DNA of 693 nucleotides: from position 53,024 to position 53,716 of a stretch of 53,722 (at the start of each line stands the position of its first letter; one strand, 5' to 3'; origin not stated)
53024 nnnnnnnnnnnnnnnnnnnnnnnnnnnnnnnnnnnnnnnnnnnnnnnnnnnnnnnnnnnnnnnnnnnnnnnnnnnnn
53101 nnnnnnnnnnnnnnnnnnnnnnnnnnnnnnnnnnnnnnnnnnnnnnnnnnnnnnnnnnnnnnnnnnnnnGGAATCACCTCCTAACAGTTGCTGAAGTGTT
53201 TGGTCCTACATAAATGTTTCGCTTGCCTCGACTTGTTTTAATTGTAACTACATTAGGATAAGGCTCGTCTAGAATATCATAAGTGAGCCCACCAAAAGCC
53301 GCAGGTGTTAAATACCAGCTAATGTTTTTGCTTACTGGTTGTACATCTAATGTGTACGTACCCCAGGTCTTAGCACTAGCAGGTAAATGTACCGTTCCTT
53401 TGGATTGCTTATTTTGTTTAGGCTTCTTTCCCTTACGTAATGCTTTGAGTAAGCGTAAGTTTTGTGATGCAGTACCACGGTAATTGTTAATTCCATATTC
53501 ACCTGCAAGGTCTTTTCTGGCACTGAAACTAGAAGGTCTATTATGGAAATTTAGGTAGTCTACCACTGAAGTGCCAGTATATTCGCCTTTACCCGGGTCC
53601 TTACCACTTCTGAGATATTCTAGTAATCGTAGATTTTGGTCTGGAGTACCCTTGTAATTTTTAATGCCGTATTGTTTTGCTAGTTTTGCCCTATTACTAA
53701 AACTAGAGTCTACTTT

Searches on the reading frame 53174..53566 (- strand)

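Call 31: search_protein_families(library=phrogs, proteins=[window:53174-53566:-], max_evalue=0.0001)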
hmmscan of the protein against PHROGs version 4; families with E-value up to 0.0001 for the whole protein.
window:53174-53566:- (130 aa): 3 families
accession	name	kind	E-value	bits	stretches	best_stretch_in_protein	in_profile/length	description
phrog_5115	-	moron, auxiliary metabolic gene and host takeover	4.9e-17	63.1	1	1-111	154-269/283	ferredoxin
phrog_5182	-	lysis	8.5e-14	52.9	1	2-100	223-319/321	endolysin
phrog_2307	-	other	8.5e-14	52.8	1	1-59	36-92/212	L-alanyl-D-glutamate peptidase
